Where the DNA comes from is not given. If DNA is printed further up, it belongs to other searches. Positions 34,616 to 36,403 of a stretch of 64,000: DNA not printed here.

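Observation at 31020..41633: dcw cell-division cluster interrupted by a hipA-HTH toxin module between ftsI and murE, with murF and murG absent from their canonical slots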

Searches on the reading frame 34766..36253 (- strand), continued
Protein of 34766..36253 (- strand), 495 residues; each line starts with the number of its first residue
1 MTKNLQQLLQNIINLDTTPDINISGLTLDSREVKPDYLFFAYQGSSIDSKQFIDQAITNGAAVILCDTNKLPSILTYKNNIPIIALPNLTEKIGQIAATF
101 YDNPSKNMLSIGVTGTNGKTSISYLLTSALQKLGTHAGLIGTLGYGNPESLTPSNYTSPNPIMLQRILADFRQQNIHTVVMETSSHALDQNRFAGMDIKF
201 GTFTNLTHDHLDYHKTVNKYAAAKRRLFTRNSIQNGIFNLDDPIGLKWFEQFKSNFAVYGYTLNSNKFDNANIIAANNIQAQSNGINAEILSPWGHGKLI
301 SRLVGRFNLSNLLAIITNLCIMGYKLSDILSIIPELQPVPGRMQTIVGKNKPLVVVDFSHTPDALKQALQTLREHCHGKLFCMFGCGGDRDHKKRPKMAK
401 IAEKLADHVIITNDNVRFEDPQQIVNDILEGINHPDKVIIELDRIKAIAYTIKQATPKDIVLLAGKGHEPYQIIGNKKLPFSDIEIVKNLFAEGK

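Call 72: find_homologous_proteins(query=L063:17553-18638:+, max_evalue=1e-30)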
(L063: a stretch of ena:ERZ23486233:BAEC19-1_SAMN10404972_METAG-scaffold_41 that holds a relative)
Query L063:17553-18638:+ (361 aa): 7994 proteins with E <= 1e-30 among 8000 candidates; the best 120 are listed.
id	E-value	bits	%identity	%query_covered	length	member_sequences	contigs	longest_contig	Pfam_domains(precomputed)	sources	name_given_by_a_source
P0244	7.3e-236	800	100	100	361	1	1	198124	PF04101.23,PF03033.27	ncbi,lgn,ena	-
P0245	7.1e-186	635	80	98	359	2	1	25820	PF04101.23,PF03033.27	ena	-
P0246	1.7e-171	588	76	96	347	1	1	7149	PF04101.23,PF03033.27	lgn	-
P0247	8.7e-154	530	67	98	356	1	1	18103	PF04101.23,PF03033.27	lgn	-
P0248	2.8e-147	508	63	98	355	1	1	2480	PF04101.23,PF03033.27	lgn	-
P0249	7.6e-121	421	54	98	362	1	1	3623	PF04101.23,PF03033.27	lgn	-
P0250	5.0e-117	409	53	98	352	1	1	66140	PF04101.23,PF13579.13,PF13439.13,PF03033.27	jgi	-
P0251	4.2e-116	406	52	98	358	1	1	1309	PF04101.23,PF13439.13,PF03033.27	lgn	-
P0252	1.9e-114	400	52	98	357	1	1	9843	PF04101.23,PF03033.27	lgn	-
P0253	3.8e-112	393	52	98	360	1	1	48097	PF04101.23,PF03033.27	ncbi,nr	ncbi:MAG: undecaprenyldiphospho-muramoylpentapeptide beta-N-acetylglucosaminyltransferase [Oleiphila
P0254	6.0e-112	392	51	98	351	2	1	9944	PF04101.23,PF03033.27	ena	-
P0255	1.2e-111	391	51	98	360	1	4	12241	PF04101.23,PF13579.13,PF03033.27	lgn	-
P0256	1.2e-111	391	51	98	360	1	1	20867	PF04101.23,PF03033.27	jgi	jgi:UDP-N-acetylglucosamine--N-acetylmuramyl-(pentapeptide) pyrophosphoryl-undecaprenol N-acetylgluc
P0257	1.6e-111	391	51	98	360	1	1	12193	PF04101.23,PF13579.13,PF03033.27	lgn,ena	-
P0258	2.0e-111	391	50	98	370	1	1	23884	PF04101.23,PF03033.27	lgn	-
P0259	2.1e-111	390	52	98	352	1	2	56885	PF04101.23,PF03033.27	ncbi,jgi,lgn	ncbi:MAG: undecaprenyldiphospho-muramoylpentapeptide beta-N-acetylglucosaminyltransferase [Gammaprot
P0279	2.8e-108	380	49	98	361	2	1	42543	PF04101.23,PF03033.27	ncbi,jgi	-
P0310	4.5e-106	373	49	98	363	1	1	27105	PF04101.23,PF13579.13,PF13439.13,PF03033.27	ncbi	-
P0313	5.0e-106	373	49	98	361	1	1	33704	PF04101.23,PF03033.27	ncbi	-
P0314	5.1e-106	373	51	96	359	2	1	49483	PF04101.23,PF03033.27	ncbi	-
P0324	1.2e-105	372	47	98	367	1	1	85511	PF04101.23,PF03033.27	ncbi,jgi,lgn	-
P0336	2.4e-105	371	49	96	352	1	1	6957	PF04101.23,PF03033.27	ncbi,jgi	-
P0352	4.8e-105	370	48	99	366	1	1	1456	PF04101.23,PF13579.13,PF03033.27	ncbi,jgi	-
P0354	5.2e-105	369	47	97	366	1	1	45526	PF04101.23,PF03033.27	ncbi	-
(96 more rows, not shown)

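Call 73: list_cluster_members(proteins=[P0259, P0279, P0324, P0336, P0250, P0314, P0313, P0310, P0354, P0352])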
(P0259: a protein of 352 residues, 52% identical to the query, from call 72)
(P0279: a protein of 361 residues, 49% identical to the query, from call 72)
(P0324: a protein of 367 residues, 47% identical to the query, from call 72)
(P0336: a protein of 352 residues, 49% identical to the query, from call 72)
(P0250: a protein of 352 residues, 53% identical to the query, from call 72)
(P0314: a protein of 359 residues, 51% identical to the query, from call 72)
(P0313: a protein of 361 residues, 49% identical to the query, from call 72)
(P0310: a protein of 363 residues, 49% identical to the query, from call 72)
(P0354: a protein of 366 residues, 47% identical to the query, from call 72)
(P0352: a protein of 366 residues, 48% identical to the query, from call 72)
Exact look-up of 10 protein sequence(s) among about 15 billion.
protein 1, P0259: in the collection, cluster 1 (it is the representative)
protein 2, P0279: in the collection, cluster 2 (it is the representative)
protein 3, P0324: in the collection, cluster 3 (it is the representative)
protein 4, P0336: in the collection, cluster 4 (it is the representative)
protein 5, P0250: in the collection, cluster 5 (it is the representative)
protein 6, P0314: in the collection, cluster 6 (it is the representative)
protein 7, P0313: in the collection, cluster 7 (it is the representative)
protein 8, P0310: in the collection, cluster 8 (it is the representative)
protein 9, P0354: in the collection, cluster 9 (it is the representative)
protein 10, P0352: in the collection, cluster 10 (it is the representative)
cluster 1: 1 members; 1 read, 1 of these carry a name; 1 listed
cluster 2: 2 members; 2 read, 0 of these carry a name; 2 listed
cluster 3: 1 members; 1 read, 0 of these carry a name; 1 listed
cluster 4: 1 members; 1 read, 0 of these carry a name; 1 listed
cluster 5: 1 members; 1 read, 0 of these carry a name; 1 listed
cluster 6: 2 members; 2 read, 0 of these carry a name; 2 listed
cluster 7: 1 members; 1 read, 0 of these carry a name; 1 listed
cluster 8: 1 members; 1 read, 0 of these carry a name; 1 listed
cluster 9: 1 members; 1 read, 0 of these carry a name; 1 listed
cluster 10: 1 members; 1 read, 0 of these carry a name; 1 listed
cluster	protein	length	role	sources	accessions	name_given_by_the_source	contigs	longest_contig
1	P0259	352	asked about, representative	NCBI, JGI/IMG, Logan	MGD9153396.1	MAG: undecaprenyldiphospho-muramoylpentapeptide beta-N-acetylglucosaminyltransferase ... | UDP-N-acetylglucosamine--N-acetylmuramyl-(pentapeptide) pyrophosphoryl-undecaprenol ...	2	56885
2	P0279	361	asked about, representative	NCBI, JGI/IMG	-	-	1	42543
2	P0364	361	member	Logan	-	-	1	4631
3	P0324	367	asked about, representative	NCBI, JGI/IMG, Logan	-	-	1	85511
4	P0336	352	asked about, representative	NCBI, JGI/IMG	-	-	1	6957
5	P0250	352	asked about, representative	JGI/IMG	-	-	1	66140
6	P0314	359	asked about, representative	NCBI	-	-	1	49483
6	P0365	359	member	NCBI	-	-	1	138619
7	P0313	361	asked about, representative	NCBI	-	-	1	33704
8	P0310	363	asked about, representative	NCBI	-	-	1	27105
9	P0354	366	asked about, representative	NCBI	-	-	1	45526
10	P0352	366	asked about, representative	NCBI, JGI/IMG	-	-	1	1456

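Call 74: find_encoding_contigs(protein=P0259, flank=10000, max_places=3)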
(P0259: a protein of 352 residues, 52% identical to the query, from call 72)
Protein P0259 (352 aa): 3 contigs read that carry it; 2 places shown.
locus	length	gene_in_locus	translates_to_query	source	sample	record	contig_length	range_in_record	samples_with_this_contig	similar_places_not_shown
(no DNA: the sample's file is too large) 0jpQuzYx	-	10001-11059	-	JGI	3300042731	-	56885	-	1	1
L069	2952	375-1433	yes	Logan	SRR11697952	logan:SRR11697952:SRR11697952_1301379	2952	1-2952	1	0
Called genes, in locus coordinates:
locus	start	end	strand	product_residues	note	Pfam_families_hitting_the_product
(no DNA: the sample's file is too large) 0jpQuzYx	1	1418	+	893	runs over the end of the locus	PF13510:Fer2_4, PF10588:NADH-G_4Fe-4S_3, PF12838:Fer4_7 (weak), PF13187:Fer4_9 (weak), PF00037:Fer4 (weak), PF04879:Molybdop_Fe4S4, PF00384:Molybdopterin, PF01568:Molydop_binding, +1 more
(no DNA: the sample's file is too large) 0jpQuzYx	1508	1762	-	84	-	-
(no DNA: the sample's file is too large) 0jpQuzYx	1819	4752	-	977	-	-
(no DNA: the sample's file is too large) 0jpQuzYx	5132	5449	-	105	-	-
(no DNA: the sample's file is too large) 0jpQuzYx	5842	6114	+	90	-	PF02604:PhdYeFM_antitox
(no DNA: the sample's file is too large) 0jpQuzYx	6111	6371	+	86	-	PF06769:YoeB_toxin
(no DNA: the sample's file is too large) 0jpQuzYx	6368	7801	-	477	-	PF00206:Lyase_1, PF08328:ASL_C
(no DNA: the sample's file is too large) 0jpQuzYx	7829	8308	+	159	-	PF01467:CTP_transf_like, PF08218:Citrate_ly_lig (faint)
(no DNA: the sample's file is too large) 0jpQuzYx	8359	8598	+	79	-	PF07927:HicA_toxin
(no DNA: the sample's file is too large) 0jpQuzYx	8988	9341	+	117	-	PF05534:HicB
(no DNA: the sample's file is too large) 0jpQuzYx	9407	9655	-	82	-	-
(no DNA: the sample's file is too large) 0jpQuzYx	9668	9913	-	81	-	PF00830:Ribosomal_L28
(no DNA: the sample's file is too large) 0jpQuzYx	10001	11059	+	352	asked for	PF03033:Glyco_transf_28, PF04101:Glyco_tran_28_C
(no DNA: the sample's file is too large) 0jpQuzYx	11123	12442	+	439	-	PF13173:AAA_14, PF13635:DUF4143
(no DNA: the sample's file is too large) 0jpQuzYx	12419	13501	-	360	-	PF02540:NAD_synthase (faint), PF03054:tRNA_Me_trans, PF20259:tRNA_Me_trans_M, PF20258:tRNA_Me_trans_C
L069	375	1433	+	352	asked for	PF03033:Glyco_transf_28, PF04101:Glyco_tran_28_C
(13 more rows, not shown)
